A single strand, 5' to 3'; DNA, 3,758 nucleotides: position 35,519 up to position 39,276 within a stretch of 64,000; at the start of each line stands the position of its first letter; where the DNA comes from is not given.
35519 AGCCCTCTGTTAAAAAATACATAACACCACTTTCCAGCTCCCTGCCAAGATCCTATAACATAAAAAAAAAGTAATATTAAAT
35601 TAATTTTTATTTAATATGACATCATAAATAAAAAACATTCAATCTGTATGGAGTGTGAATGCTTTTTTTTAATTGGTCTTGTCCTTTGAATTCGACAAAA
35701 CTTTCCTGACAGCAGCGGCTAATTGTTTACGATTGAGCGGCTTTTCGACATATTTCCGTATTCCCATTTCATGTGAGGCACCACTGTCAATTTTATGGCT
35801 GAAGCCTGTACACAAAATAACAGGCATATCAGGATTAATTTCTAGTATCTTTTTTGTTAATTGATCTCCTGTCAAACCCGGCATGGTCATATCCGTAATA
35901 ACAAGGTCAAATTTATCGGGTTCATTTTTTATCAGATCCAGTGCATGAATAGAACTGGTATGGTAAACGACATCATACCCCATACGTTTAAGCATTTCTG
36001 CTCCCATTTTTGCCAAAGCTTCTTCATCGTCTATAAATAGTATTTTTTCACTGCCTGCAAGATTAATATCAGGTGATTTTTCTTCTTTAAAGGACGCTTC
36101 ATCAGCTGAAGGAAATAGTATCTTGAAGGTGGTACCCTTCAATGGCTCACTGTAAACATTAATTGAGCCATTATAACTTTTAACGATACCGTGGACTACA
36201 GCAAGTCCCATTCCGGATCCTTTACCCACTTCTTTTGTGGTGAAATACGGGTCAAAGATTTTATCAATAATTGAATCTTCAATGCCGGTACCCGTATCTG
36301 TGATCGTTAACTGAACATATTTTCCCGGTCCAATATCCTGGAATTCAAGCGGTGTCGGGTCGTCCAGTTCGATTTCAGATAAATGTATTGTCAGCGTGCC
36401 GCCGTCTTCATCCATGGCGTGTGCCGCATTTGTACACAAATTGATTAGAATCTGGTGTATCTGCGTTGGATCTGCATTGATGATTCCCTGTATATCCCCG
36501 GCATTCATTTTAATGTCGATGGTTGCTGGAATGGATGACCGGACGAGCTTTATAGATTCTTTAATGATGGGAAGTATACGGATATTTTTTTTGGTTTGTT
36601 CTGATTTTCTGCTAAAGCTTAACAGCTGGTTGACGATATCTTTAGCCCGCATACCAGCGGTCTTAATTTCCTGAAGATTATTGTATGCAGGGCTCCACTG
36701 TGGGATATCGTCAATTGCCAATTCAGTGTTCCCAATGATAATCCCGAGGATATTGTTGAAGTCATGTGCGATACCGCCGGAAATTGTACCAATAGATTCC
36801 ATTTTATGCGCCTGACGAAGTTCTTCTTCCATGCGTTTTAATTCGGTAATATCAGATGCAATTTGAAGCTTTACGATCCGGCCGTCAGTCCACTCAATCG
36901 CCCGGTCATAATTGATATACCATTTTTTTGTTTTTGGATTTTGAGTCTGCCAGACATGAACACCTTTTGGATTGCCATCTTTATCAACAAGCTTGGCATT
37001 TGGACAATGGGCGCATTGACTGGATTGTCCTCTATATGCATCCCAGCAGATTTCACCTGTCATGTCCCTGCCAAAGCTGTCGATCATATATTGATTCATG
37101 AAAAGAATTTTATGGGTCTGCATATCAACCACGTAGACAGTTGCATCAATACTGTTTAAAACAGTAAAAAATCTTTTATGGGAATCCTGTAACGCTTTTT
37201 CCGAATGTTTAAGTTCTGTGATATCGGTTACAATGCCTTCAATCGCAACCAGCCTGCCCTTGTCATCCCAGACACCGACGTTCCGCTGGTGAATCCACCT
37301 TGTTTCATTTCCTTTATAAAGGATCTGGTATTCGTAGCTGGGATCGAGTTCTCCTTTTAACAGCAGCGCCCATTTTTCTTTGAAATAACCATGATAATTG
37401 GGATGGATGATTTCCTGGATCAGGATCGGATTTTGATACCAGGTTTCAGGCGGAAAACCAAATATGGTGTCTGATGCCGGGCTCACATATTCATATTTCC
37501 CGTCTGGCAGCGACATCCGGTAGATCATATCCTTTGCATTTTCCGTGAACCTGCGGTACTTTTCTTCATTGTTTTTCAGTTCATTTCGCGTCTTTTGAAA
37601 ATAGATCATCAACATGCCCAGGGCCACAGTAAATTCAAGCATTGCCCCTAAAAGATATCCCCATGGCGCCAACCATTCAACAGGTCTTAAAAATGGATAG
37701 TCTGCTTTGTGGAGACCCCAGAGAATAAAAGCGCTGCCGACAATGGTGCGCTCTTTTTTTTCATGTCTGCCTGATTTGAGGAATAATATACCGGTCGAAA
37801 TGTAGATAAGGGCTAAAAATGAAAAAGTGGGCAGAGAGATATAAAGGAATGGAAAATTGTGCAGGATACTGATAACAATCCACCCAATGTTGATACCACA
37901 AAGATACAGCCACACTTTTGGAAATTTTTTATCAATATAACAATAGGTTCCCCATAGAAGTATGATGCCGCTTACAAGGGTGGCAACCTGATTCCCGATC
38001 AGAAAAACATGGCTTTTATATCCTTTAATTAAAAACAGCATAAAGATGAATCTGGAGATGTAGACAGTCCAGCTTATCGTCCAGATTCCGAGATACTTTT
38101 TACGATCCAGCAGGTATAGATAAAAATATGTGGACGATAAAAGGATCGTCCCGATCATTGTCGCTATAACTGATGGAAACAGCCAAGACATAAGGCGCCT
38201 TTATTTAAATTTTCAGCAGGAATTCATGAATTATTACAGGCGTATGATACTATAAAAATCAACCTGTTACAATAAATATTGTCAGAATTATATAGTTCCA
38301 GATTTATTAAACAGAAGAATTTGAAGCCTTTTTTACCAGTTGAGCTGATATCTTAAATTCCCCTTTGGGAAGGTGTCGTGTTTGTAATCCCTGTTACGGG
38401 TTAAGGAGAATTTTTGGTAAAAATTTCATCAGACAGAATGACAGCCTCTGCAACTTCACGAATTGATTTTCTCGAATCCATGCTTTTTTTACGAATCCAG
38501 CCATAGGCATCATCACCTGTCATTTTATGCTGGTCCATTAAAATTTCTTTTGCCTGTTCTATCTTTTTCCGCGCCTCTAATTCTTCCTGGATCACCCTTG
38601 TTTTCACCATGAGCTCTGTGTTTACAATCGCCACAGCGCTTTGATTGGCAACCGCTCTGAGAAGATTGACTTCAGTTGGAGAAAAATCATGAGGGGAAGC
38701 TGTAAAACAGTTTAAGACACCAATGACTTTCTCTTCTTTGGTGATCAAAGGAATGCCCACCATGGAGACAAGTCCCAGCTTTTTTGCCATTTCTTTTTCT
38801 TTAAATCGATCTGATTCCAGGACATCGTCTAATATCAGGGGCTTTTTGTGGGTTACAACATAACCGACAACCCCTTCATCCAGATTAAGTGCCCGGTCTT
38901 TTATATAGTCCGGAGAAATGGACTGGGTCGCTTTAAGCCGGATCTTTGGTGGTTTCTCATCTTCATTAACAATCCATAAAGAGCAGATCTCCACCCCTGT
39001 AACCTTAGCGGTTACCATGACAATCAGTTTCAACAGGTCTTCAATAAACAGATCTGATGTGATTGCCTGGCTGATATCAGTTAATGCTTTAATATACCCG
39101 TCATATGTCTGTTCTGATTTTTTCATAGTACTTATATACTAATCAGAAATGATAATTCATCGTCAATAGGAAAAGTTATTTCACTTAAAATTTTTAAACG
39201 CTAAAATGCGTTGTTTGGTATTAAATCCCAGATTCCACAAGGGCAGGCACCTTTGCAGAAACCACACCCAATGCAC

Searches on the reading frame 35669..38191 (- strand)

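Call 6: search_protein_families(library=pfam, proteins=[window:35669-38191:-])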
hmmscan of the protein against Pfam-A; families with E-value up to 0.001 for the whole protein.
window:35669-38191:- (840 aa): 8 families
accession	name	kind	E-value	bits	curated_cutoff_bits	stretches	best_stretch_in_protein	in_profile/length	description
PF02518.31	HATPase_c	-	1.1e-22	81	26.4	1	574-695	2-109/111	Histidine kinase-, DNA gyrase B-, and HSP90-like ATPase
PF00072.30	Response_reg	-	6.9e-21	74.9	30.2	1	717-829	1-111/111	Response regulator receiver domain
PF08447.18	PAS_3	-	2.8e-10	40.8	25.6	1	235-321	3-89/89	PAS fold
PF13426.13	PAS_9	-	7.6e-07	29.8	27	0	227-326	7-103/103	PAS domain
PF00512.31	HisKA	-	8.8e-07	29.3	26.9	1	472-530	7-64/66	His Kinase A (phospho-acceptor) domain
PF08448.16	PAS_4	-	2e-06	28.5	23.1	1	229-328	13-109/110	PAS fold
PF00989.32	PAS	-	2.1e-05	24.9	22.6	0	210-324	1-113/113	PAS fold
PF13188.13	PAS_8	-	2.4e-05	24.5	21.8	0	340-388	2-49/65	PAS domain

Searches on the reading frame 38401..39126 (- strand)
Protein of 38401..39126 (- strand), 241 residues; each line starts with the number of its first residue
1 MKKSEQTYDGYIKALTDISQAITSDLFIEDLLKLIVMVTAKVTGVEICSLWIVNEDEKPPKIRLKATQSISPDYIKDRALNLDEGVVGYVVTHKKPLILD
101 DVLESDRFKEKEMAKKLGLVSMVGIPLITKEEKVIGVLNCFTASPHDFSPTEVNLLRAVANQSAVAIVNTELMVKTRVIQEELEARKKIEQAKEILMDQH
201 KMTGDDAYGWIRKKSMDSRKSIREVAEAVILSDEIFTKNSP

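Call 6: search_protein_families(library=pfam, proteins=[window:38401-39126:-])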
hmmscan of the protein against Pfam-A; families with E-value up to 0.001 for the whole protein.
window:38401-39126:- (241 aa): 4 families
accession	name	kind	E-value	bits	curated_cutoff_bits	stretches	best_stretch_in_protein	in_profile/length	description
PF13185.12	GAF_2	-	9.9e-21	74.8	28.6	1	28-167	4-135/136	GAF domain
PF03861.19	ANTAR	-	7.5e-20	70.9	27.3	1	179-230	3-54/54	ANTAR domain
PF01590.32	GAF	-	3.8e-19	70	22.4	1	29-167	3-133/133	GAF domain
PF13492.12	GAF_3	-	1.3e-10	42.2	27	1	29-168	3-128/129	GAF domain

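Call 9: search_protein_families(library=ncbifam, proteins=[window:38401-39126:-])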
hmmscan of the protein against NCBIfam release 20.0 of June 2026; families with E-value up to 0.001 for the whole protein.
window:38401-39126:- (241 aa): 6 families
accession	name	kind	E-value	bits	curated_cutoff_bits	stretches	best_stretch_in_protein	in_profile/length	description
TIGR01817.1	nifA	equivalog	6.9e-16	58.1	528.85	1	12-202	4-193/534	nif-specific transcriptional activator NifA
NF008283.0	PRK11061.1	equivalog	2e-13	49.5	583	1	14-173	4-160/748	phosphoenolpyruvate--protein phosphotransferase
NF053781.1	cdiGMPphdstlr2612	equivalog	3.5e-07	28.2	1600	1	123-193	384-451/1268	Tlr1612 family c-di-GMP phosphodiesterase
NF047786.1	his_kin_MadS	equivalog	9.8e-07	28.2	500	1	99-188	110-195/434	MadS family sensor histidine kinase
NF038230.1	Regu_Geo_Pelo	equivalog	3.4e-06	25.2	1200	1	58-167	234-336/935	GPMC system transcriptional regulator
NF011958.0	PRK15429.1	equivalog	0.0003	19.5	830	1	13-183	188-365/692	formate hydrogenlyase transcriptional activator FlhA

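Call 48: search_solved_structures(query=window:38401-39126:-, max_evalue=0.01, show_alignments=2)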
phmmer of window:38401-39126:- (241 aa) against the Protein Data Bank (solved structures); distinct sequences matched with E-value up to 0.01: 17.
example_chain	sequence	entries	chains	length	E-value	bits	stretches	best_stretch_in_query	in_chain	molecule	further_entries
3ci6_A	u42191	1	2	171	1.2e-11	47.9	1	14-163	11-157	Phosphoenolpyruvate-protein phosphotransferase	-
5w10_A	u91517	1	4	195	5.7e-09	39.1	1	11-176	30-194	cGMP-specific phosphodiesterase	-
1s8n_A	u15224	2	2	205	9.6e-09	38.4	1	171-230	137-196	putative antiterminator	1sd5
3e0y_A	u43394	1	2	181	2.8e-08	36.9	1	13-175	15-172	Conserved domain protein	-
3trc_A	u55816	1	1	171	5.4e-08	35.9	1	12-158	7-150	Phosphoenolpyruvate-protein phosphotransferase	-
6x88_A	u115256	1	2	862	3.8e-06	29.9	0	70-162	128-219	Cone cGMP-specific 3',5'-cyclic phosphodiesterase subunit alpha'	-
4g3k_A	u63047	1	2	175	1.4e-05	28.1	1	12-141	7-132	Transcriptional regulator nlh1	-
4g3w_A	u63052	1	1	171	1.5e-05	27.9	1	12-140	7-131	Transcriptional regulator nlh1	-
6wsh_A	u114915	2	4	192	2.7e-05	27.1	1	168-234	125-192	Response regulator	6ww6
4mcw_A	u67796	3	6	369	6.7e-05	25.8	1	11-183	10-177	Metal dependent phosphohydrolase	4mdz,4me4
1mc0_A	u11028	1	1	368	0.00033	23.6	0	14-175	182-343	3',5'-cyclic nucleotide phosphodiesterase 2A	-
9qq6_C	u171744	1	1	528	0.0013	21.6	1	6-167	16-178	Nif-specific regulatory protein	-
4akk_A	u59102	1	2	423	0.002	21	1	177-231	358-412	NITRATE REGULATORY PROTEIN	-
2qyb_A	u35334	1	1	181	0.0022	20.8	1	62-182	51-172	Membrane protein, putative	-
3lfv_A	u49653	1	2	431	0.0066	19.3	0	18-142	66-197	cGMP-specific 3',5'-cyclic phosphodiesterase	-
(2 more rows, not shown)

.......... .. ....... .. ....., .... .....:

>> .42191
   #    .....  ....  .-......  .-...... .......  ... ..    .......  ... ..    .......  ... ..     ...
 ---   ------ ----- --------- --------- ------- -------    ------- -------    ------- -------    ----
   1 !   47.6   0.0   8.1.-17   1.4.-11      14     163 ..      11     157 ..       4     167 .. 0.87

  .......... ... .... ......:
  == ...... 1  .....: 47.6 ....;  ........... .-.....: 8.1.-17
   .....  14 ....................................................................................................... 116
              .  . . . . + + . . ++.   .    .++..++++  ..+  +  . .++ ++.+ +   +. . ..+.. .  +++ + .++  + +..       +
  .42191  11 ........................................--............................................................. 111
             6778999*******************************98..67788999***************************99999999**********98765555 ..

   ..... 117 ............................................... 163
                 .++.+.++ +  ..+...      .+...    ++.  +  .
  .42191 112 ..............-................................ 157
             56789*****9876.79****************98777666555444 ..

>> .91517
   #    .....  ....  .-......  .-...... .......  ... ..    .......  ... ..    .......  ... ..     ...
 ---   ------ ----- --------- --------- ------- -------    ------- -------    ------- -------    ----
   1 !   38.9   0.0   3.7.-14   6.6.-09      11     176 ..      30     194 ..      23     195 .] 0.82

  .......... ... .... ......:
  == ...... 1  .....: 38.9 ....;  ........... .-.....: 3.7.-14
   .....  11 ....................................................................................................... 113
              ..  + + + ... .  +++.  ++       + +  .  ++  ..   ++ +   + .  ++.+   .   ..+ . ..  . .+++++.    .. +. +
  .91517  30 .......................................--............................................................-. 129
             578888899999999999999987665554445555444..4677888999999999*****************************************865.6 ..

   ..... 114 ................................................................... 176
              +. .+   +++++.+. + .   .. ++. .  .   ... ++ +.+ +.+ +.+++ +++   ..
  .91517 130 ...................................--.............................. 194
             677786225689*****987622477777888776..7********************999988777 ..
